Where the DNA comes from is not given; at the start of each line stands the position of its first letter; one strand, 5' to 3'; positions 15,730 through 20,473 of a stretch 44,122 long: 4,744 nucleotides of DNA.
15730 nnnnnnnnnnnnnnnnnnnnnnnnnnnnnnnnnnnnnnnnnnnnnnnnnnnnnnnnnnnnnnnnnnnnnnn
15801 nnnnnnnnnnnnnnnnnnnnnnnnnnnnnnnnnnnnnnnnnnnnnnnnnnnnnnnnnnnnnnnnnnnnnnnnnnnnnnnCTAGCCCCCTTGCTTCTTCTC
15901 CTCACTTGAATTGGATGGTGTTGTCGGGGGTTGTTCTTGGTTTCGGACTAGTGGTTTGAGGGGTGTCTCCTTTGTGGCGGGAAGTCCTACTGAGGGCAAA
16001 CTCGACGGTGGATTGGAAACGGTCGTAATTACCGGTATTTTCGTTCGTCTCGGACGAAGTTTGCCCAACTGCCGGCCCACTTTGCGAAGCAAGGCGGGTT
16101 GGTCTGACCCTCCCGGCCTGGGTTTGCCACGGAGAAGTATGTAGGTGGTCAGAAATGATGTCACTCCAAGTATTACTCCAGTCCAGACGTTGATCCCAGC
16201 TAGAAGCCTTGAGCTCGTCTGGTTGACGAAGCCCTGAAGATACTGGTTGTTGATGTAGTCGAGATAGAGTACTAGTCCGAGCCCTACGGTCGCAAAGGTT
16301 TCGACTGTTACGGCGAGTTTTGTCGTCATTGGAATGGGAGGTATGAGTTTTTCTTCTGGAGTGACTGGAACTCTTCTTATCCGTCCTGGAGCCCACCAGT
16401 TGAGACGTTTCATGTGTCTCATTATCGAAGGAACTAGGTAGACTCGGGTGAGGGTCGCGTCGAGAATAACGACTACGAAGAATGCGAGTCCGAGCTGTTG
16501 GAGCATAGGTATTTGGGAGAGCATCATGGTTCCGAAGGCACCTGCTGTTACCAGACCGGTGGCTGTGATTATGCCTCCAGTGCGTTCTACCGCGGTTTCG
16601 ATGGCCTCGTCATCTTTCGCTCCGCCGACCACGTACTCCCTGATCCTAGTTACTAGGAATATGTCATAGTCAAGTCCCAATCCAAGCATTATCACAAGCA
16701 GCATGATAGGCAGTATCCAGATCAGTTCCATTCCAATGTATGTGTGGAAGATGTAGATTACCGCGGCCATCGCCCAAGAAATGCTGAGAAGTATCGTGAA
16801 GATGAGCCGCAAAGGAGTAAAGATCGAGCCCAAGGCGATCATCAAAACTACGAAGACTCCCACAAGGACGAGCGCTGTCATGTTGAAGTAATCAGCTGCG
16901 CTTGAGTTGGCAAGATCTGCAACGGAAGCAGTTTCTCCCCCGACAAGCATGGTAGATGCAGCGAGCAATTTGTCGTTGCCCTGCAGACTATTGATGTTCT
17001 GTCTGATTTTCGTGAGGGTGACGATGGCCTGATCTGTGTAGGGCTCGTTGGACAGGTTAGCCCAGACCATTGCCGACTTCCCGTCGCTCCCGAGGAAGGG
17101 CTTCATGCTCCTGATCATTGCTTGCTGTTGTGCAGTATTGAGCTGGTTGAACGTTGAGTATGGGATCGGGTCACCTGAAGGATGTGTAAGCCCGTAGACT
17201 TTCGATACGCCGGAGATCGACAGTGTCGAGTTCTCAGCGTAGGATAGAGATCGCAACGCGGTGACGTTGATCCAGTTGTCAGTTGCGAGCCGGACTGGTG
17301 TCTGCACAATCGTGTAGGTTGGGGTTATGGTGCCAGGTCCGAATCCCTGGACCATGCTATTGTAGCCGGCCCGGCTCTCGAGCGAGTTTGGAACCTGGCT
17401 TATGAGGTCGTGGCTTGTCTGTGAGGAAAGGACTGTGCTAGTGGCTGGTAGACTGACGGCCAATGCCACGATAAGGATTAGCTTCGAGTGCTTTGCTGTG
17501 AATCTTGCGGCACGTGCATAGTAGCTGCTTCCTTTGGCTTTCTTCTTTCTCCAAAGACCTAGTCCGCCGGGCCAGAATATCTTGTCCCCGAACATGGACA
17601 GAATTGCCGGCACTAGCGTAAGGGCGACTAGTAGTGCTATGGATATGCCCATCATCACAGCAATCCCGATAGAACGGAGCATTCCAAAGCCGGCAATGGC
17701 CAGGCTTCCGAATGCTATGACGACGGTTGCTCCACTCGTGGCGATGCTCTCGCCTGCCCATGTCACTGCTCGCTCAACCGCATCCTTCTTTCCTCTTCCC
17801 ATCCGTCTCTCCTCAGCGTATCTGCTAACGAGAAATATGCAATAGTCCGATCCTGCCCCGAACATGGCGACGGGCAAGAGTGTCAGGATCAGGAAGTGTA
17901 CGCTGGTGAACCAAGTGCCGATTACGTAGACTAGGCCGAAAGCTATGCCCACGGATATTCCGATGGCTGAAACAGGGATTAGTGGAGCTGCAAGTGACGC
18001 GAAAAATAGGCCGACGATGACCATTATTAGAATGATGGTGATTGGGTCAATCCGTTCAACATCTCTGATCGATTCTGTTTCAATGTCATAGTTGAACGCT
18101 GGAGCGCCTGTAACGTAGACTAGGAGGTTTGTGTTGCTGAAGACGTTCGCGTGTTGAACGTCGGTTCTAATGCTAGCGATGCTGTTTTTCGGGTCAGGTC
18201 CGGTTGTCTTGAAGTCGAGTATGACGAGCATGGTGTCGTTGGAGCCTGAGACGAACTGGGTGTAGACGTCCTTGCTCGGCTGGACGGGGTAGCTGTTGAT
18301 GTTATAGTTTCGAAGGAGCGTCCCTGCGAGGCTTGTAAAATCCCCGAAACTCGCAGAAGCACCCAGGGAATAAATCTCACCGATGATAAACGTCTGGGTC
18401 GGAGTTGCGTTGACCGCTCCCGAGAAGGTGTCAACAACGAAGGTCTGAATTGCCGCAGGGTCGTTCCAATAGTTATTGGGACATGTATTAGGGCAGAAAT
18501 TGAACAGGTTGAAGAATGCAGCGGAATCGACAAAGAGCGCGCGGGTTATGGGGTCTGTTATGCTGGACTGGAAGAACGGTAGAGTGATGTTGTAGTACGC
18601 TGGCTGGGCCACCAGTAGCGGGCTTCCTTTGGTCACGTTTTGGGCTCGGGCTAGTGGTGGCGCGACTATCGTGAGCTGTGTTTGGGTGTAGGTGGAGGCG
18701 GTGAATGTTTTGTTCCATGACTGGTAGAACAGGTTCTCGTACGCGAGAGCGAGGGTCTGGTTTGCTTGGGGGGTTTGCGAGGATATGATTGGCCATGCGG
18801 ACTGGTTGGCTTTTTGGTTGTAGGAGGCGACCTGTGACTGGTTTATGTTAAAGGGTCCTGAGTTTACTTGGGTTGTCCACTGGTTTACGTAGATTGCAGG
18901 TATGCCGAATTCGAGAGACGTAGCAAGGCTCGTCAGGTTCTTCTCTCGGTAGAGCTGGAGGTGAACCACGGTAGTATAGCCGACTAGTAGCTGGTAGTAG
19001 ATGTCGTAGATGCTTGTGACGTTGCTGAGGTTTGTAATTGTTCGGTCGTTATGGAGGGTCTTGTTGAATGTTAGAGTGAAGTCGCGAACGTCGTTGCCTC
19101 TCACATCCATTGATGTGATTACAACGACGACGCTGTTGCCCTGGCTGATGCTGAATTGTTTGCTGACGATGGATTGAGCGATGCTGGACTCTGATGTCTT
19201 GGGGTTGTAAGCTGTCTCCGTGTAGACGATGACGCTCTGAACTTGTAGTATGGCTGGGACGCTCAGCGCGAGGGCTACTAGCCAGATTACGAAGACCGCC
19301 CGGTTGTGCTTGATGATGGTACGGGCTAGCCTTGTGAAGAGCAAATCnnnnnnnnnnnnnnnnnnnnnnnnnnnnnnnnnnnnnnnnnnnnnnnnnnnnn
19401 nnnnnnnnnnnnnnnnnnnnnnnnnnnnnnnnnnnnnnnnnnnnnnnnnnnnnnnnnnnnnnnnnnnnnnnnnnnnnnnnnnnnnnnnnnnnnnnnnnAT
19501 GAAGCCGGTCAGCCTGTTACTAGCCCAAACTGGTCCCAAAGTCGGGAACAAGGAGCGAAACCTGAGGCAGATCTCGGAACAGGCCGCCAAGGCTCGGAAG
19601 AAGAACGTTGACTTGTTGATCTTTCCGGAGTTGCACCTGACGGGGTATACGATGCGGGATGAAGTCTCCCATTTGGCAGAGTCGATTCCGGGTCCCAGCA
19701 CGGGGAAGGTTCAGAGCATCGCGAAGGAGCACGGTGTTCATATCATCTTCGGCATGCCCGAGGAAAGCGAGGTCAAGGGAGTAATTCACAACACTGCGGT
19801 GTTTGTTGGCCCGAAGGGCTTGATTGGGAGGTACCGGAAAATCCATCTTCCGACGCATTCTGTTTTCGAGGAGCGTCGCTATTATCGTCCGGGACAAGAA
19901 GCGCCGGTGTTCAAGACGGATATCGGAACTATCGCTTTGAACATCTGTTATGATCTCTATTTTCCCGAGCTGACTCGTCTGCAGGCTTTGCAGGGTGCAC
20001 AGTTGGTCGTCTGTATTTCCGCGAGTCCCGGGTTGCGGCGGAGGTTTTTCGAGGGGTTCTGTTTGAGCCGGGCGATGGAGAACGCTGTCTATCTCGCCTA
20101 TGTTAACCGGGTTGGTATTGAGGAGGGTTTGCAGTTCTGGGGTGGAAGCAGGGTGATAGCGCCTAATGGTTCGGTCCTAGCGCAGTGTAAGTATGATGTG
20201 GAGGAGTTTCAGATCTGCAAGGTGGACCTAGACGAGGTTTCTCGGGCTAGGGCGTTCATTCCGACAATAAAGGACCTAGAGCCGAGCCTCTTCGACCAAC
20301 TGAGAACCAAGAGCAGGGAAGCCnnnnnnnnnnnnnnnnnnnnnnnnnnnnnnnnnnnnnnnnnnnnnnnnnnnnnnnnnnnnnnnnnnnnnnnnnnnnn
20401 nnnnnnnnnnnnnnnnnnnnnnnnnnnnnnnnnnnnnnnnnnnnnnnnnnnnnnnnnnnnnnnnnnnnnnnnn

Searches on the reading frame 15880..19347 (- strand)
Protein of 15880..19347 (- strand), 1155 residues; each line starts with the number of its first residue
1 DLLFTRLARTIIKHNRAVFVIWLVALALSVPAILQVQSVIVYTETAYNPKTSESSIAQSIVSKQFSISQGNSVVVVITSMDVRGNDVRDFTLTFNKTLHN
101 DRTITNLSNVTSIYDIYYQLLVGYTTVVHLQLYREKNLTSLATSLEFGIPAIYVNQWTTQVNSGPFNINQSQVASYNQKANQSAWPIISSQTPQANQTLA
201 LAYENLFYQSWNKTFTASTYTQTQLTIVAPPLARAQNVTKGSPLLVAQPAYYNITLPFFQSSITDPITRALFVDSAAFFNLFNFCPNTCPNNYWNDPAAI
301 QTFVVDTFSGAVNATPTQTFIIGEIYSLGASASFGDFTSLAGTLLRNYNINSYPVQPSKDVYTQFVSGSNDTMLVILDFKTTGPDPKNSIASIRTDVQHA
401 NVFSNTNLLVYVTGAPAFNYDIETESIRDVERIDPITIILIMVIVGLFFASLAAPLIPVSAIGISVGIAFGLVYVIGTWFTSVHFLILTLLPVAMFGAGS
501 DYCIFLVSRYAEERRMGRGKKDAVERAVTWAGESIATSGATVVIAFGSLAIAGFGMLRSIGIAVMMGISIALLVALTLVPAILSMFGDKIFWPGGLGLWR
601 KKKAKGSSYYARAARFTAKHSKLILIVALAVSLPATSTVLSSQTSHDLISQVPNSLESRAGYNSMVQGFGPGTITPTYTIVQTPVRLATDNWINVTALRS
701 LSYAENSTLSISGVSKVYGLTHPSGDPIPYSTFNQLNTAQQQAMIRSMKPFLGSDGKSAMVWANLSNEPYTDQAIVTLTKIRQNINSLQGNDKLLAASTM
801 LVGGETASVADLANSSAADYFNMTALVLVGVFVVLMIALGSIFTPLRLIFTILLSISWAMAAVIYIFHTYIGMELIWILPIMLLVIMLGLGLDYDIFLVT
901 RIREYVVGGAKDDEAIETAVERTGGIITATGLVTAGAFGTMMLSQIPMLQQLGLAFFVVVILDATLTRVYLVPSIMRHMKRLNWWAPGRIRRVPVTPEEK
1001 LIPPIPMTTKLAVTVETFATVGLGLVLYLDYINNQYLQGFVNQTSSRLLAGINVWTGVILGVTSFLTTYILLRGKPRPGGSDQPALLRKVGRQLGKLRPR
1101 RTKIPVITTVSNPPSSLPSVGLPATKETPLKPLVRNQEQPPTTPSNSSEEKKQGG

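Call 16: search_protein_families(library=pfam, proteins=[window:15880-19347:-], max_evalue=0.001)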
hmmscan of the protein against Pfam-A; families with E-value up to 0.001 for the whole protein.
window:15880-19347:- (1155 aa): 2 families
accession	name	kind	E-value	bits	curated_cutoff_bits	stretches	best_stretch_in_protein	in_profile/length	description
PF03176.21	MMPL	-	9.8e-93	311.2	20.5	2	359-620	74-329/333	MMPL family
PF00873.25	ACR_tran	-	9.3e-09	34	28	1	425-631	328-537/1021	AcrB/AcrD/AcrF family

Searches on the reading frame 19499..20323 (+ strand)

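Call 16: search_protein_families(library=pfam, proteins=[window:19499-20323:+], max_evalue=0.001)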
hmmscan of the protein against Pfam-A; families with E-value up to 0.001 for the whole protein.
window:19499-20323:+ (275 aa): 1 family
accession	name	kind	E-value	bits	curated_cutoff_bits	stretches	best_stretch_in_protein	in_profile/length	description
PF00795.27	CN_hydrolase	-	4.7e-55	187.1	23.2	1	9-251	5-255/256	Carbon-nitrogen hydrolase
